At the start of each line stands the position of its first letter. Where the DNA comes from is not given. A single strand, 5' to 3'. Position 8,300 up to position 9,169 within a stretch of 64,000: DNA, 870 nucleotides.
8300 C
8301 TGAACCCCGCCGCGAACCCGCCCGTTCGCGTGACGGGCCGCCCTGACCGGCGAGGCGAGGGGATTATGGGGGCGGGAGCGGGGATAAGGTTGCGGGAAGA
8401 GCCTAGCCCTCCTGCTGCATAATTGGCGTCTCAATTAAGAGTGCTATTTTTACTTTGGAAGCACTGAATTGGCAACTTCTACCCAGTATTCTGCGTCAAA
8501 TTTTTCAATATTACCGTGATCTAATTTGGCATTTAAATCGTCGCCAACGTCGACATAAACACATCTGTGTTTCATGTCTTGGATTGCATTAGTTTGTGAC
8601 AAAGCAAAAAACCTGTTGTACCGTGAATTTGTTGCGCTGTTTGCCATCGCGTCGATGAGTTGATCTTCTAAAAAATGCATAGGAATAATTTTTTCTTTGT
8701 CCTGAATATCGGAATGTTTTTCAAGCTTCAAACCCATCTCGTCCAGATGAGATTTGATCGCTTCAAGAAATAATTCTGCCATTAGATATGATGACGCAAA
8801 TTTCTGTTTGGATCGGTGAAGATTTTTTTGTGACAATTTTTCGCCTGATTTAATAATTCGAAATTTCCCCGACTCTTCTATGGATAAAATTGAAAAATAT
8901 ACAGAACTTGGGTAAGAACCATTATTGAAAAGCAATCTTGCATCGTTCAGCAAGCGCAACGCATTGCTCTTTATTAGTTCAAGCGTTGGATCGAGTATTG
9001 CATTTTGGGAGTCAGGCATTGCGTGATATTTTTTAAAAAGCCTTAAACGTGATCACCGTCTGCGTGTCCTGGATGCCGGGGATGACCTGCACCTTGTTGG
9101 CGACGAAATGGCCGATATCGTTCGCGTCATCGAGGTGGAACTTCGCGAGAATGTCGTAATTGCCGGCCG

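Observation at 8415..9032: Single-gene low-G+C islet encoding an AbiV/HEPN-like abortive-infection candidate, 13 bp behind a core gene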

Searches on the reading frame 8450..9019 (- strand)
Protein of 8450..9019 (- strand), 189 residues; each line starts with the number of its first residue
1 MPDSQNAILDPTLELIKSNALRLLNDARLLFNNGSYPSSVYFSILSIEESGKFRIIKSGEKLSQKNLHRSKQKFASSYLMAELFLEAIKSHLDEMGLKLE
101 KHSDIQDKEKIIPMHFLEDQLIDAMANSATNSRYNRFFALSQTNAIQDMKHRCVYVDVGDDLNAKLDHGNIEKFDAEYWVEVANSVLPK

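Call 4: search_protein_families(library=pfam, proteins=[window:8450-9019:-], max_evalue=10)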
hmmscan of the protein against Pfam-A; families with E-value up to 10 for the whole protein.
window:8450-9019:- (189 aa): 3 families
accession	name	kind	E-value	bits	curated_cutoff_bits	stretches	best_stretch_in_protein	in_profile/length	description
PF18728.6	HEPN_AbiV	-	5.6e-17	62.8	27.1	1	15-186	8-153/155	AbiV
PF05168.19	HEPN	-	0.0028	18.2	22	1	15-48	3-36/117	HEPN domain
PF09821.14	AAA_assoc_C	-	0.073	14.1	27.6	1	49-95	30-76/119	C-terminal AAA-associated domain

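Call 5: search_protein_families(library=padloc, proteins=[window:8450-9019:-], max_evalue=10)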
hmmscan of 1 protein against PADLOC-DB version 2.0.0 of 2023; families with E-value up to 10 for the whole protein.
window:8450-9019:- (189 aa): 1 family
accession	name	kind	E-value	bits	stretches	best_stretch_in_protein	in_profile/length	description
PDLC02353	AbiV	-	4e-10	37.7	1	21-79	35-100/196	AbiV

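Call 6: search_protein_families(library=ncbifam, proteins=[window:8450-9019:-], max_evalue=10)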
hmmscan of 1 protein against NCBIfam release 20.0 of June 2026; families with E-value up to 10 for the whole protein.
window:8450-9019:- (189 aa): 1 family
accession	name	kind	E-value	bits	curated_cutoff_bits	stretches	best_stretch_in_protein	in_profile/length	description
TIGR04498.1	AbiV_defense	subfamily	7.5e-16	58.8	27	1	16-183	6-142/143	AbiV family abortive infection protein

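Call 8: find_encoding_contigs(protein=window:8450-9019:-, flank=10000, max_places=10)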
Protein window:8450-9019:- (189 aa): 23 contigs read that carry it; 10 places shown.
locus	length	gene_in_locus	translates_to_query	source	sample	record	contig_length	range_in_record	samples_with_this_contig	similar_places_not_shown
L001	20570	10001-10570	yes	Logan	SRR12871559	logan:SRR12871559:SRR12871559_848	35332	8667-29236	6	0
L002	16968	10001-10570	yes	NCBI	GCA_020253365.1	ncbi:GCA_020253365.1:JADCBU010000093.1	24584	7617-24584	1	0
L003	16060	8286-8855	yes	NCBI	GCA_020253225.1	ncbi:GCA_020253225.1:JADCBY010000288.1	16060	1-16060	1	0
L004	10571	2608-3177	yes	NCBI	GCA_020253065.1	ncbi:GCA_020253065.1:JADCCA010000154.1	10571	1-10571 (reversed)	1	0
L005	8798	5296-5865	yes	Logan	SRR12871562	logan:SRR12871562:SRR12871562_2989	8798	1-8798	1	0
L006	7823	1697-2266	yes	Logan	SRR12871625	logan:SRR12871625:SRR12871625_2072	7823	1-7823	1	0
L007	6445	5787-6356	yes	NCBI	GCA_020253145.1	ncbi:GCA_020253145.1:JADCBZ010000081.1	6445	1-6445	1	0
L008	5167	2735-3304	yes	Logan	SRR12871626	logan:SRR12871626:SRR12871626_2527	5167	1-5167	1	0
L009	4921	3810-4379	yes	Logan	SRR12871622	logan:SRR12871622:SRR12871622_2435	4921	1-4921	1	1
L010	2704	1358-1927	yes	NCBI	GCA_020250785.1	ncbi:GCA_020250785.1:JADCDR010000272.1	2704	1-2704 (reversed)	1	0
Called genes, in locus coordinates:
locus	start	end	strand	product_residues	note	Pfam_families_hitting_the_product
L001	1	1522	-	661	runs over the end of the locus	PF00672:HAMP, PF00015:MCPsignal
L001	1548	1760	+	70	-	-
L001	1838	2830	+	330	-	PF00753:Lactamase_B, PF12706:Lactamase_B_2 (weak)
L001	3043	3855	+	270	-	PF01513:NAD_kinase, PF20143:NAD_kinase_C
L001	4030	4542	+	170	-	PF00072:Response_reg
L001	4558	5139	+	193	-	PF01627:Hpt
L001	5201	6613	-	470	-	PF10098:DUF2336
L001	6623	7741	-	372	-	PF01464:SLT (weak)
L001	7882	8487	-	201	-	PF01613:Flavin_Reduct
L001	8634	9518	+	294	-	PF13620:CarboxypepD_reg (faint)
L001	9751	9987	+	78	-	PF01037:AsnC_trans_reg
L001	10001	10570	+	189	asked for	PF18728:HEPN_AbiV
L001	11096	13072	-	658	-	PF02824:TGS (weak), PF07973:tRNA_SAD, PF00587:tRNA-synt_2b, PF03129:HGTP_anticodon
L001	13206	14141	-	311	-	PF14378:PAP2_3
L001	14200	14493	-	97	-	PF01809:YidD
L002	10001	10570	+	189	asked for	PF18728:HEPN_AbiV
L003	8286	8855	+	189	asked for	PF18728:HEPN_AbiV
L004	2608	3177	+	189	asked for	PF18728:HEPN_AbiV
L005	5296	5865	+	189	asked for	PF18728:HEPN_AbiV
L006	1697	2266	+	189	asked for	PF18728:HEPN_AbiV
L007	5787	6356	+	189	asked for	PF18728:HEPN_AbiV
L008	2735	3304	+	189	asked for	PF18728:HEPN_AbiV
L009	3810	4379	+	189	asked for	PF18728:HEPN_AbiV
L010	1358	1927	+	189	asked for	PF18728:HEPN_AbiV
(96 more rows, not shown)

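Call 11: find_homologous_proteins(query=window:8450-9019:-, max_evalue=0.001)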
Query window:8450-9019:- (189 aa): 2 proteins with E <= 0.001 among 98 candidates.
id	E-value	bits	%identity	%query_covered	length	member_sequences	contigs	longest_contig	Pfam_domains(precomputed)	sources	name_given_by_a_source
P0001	6.4e-118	409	100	100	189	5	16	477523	PF18728.7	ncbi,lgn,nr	ncbi:MAG: AbiV family abortive infection protein [Methylobacterium sp.]|nr:AbiV family abortive infe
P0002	3.6e-11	61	29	89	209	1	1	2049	PF18728.7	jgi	-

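Call 23: search_dna_similar(query=window:8450-9019:-, collection=plasmids, mode=protein, max_evalue=0.01, max_rows=20)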
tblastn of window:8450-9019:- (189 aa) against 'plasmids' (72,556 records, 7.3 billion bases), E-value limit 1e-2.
No match.

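Call 25: search_solved_structures(query=window:8450-9019:-, max_evalue=10, show_alignments=2)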
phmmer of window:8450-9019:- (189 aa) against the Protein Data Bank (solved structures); distinct sequences matched with E-value up to 10: 5.
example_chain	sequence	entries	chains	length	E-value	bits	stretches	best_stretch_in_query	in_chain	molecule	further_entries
9bj7_A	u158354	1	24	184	0.03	17.5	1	22-56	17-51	AbiV family abortive infection protein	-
9bj5_A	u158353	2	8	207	0.034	17.3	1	22-56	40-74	AbiV family abortive infection protein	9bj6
4o60_A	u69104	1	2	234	0.038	17.2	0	81-117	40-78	ANK-N5C-317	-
4k7b_A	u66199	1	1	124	0.49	13.5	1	25-68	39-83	Extrinsic protein in photosystem II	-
6jlu_G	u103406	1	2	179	1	12.5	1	25-68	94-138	Psb31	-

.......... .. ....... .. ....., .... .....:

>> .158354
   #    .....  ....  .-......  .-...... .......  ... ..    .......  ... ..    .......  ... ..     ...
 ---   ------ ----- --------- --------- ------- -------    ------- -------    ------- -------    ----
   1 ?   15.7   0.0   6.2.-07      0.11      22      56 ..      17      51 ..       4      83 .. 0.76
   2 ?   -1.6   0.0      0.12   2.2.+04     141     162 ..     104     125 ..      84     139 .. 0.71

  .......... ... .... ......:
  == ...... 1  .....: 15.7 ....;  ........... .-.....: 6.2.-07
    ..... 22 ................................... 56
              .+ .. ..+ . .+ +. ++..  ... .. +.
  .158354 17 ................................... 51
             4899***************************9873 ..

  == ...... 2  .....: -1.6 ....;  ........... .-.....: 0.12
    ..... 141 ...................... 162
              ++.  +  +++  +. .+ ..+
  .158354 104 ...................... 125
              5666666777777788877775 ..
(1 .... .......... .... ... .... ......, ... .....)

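Call 26: search_protein_families(library=phrogs, proteins=[window:8450-9019:-], max_evalue=1)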
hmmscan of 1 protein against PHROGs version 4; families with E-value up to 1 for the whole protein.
window:8450-9019:- (189 aa): 0 families

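Call 29: search_protein_representatives(protein=window:8450-9019:-)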
Query: 189 residues. Proteins with E-value up to 0.001 (for the whole library): 142; up to 1e-10: 12; up to 1e-30: 1. The best 142 are listed.
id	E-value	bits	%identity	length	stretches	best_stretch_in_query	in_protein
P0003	2.1e-32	128.8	97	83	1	1-68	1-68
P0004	3.3e-15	72.8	32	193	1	13-188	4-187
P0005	4.6e-13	65.8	28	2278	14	93-141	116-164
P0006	8.5e-13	64.9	33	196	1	12-187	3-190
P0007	1.3e-12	64.3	30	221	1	9-187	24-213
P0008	2.9e-12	63.2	30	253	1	12-187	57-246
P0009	9.1e-12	61.5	33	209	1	11-184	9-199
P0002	1.2e-11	61.2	33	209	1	16-184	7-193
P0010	2.6e-11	60.1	33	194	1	12-186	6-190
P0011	3.7e-11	59.6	43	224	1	11-92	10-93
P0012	3.8e-11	59.5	30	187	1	15-187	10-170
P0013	7.5e-11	58.6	38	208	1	13-114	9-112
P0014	1.1e-10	58.0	32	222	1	11-182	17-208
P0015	2.4e-10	56.9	32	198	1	11-181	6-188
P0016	2.6e-10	56.8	33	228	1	12-183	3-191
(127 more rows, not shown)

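Call 35: search_solved_structures(query=A2, max_evalue=1, show_alignments=3)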
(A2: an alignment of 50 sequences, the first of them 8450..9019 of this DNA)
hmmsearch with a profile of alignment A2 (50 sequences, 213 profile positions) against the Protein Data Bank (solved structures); distinct sequences matched with E-value up to 1: 6.
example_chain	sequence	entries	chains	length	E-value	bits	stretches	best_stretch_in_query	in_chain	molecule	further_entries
9bj7_A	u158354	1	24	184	5.7e-14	55.9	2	19-75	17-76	AbiV family abortive infection protein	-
9bj5_A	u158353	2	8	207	6.4e-14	55.7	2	10-75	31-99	AbiV family abortive infection protein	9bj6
1ny1_A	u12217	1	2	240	0.32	14.2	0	53-105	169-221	Probable polysaccharide deacetylase pdaA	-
1w1a_1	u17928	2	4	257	0.4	13.9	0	53-105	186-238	PROBABLE POLYSACCHARIDE DEACETYLASE PDAA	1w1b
2lr0_A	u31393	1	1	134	0.42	13.9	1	83-157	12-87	P-loop ntpase fold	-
1w17_A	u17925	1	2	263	0.43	13.8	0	53-105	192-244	PROBABLE POLYSACCHARIDE DEACETYLASE PDAA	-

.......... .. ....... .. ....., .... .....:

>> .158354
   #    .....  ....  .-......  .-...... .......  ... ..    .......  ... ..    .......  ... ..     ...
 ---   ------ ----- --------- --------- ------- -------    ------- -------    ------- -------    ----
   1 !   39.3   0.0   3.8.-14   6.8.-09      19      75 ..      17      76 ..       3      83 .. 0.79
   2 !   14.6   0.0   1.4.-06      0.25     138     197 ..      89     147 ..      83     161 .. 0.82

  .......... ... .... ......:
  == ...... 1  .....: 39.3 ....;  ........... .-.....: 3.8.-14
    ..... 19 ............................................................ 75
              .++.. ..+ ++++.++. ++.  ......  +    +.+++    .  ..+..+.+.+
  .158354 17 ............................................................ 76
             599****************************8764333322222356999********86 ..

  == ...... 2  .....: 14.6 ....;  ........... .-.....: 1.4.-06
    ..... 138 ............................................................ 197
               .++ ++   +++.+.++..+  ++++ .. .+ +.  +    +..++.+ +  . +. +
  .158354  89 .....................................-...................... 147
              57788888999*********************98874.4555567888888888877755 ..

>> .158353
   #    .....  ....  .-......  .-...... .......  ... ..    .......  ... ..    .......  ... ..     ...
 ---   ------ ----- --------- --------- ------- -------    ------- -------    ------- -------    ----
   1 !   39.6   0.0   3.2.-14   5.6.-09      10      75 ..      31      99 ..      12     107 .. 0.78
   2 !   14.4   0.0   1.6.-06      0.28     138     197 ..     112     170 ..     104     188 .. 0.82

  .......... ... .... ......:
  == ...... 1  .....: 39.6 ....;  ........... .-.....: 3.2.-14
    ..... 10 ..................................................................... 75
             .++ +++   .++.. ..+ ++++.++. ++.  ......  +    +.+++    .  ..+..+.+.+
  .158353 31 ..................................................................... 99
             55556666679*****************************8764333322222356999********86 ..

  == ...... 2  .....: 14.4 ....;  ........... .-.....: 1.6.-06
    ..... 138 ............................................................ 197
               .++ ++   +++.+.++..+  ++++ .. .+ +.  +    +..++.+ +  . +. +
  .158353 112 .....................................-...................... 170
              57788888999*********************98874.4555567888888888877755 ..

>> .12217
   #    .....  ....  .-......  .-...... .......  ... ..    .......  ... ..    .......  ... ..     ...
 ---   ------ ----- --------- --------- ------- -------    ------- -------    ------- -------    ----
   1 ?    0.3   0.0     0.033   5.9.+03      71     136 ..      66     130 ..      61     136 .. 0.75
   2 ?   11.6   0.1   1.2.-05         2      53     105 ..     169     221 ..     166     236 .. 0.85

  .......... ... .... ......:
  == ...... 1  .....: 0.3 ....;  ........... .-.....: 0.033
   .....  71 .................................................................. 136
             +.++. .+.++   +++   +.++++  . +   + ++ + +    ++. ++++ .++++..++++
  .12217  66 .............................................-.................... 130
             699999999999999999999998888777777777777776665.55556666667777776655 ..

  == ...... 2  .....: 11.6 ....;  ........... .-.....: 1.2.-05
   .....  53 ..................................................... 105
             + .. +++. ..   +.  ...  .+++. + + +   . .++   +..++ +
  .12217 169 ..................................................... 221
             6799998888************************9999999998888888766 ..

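Call 39: find_homologous_proteins(query=A2, max_evalue=0.00001)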
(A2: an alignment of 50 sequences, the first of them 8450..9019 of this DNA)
Query A2 (50 sequences) (189 aa, profile of the alignment): 41 proteins with E <= 0.00001 among 8000 candidates.
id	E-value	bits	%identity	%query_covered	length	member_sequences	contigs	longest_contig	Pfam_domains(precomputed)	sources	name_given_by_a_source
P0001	2.9e-47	179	100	100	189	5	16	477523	PF18728.7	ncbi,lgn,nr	ncbi:MAG: AbiV family abortive infection protein [Methylobacterium sp.]|nr:AbiV family abortive infe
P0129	3.6e-44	169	26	90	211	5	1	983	PF18728.7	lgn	-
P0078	4.3e-40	156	24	92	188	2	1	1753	PF18728.7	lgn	-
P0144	3.5e-38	150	26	91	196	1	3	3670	PF18728.7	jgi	jgi:AbiV family abortive infection protein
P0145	2.9e-37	147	36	49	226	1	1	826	PF18728.7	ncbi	-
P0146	3.4e-34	137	28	76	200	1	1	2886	PF18728.7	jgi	jgi:AbiV family abortive infection protein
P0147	1.0e-18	86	58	21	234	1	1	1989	PF18728.7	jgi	jgi:AbiV family abortive infection protein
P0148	1.7e-17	82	56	21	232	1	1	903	PF18728.7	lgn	-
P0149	2.9e-17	81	51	21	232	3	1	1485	PF18728.7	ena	-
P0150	3.1e-17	81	31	38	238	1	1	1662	PF18728.7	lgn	-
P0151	3.2e-17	81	50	21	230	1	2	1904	PF18728.7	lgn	-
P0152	2.5e-16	78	43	24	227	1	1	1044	PF18728.7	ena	-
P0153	2.6e-16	78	51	21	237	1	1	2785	PF18728.7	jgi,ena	-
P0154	2.8e-16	78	43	24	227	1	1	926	PF18728.7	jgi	jgi:AbiV family abortive infection protein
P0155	3.2e-16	78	54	22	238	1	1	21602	PF18728.7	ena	-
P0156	4.7e-16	77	34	46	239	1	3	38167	PF18728.7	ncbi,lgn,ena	-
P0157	7.0e-16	77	52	22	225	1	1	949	PF18728.7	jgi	jgi:AbiV family abortive infection protein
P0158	8.5e-16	77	50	21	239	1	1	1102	PF18728.7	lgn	-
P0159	8.6e-16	77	48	21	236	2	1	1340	PF18728.7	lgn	-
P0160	1.8e-15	76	32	34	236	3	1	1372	PF18728.7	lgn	-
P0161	2.3e-15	75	33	56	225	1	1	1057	PF18728.7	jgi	jgi:AbiV family abortive infection protein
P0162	3.1e-15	75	46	24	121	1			PF18728.7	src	-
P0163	4.0e-15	74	32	56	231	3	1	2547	PF18728.7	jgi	jgi:AbiV family abortive infection protein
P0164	4.1e-15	74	43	21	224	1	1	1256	PF18728.7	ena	-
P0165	5.0e-15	74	50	21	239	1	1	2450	PF18728.7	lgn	-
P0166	6.2e-15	74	35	33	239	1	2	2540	PF18728.7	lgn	-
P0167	7.2e-15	74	59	21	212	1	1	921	PF18728.7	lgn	-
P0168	1.1e-14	73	54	22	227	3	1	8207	PF18728.7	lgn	-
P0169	1.5e-14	73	42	29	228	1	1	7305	PF18728.7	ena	-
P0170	1.9e-14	72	41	21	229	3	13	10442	PF18728.7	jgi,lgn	jgi:AbiV family abortive infection protein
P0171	2.2e-14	72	54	22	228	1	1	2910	PF18728.7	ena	-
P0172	3.4e-14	71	48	21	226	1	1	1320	PF18728.7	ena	-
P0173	3.4e-14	71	33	46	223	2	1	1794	PF18728.7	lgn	-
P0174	5.0e-14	71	31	46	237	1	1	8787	PF18728.7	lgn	-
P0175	7.8e-14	70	31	50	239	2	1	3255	PF18728.7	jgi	-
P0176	1.2e-13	70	52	22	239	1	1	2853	PF18728.7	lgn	-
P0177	4.6e-13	68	43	21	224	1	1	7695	PF18728.7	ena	-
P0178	8.5e-13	67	40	21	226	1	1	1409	PF18728.7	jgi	jgi:AbiV family abortive infection protein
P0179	1.7e-12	66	50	21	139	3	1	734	PF18728.7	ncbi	-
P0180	7.3e-12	64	46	20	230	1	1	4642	PF18728.7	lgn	-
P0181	4.2e-9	55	39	23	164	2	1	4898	PF18728.7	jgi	-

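Call 42: find_encoding_contigs(protein=P0002, flank=5000, max_places=3)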
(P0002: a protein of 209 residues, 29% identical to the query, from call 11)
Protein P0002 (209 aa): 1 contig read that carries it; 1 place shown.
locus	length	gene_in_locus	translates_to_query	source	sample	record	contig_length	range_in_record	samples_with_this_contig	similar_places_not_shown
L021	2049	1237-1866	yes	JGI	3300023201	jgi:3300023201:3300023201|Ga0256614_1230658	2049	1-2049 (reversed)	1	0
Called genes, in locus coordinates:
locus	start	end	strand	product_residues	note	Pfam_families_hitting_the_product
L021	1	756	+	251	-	?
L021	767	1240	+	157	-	PF00383:dCMP_cyt_deam_1, PF14437:MafB19-deam, PF14439:Bd3614-deam (weak)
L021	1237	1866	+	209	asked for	PF18728:HEPN_AbiV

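Call 43: find_encoding_contigs(protein=P0144, flank=5000, max_places=3)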
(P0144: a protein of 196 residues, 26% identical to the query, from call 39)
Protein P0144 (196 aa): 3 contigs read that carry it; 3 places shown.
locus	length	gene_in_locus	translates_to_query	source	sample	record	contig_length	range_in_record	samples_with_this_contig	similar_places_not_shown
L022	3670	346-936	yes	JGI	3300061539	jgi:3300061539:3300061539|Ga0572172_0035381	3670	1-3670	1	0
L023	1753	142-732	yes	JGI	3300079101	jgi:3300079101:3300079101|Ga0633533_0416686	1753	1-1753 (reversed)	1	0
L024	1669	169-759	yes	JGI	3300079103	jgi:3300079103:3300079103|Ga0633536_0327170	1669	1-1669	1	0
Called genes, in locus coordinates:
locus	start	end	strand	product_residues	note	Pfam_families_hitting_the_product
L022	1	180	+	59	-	?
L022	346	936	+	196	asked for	PF18728:HEPN_AbiV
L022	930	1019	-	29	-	-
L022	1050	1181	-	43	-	-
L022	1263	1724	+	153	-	-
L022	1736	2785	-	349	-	PF00586:AIRS, PF02769:AIRS_C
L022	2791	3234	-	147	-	PF01597:GCV_H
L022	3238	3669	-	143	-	?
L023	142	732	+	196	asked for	PF18728:HEPN_AbiV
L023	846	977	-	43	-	-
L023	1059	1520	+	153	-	-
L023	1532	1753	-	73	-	?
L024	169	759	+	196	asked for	PF18728:HEPN_AbiV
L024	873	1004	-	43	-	-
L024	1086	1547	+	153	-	-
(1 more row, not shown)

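Call 46: predict_structure(alignment_id=A3)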
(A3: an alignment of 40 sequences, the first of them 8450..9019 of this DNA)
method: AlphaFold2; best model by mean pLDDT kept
length: 189 residues; sequences in the alignment: 40
mean_pLDDT: 81.0   pTM: 0.72
mean pLDDT of the five models: 81.0, 79.7, 78.9, 77.9, 75.9
residues with pLDDT >= 90: 58; 70-90: 92; 50-70: 37; < 50: 2
segments of 3 or more residues with pLDDT < 50: none
pLDDT, mean of each block of 10 residues (from residue 1): 60 93 97 96 95 86 77 79 77 80 59 65 65 79 88 81 79 95 87
secondary structure, 60 per line:
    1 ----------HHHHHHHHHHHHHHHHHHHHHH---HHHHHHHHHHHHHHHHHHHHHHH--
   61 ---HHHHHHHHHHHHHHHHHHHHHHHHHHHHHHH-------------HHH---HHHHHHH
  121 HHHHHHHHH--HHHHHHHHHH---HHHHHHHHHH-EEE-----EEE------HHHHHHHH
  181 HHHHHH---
elements in order: H11-32 H36-58 H64-94 H114-129 H132-141 H145-154 E156-158 E164-166 H173-186
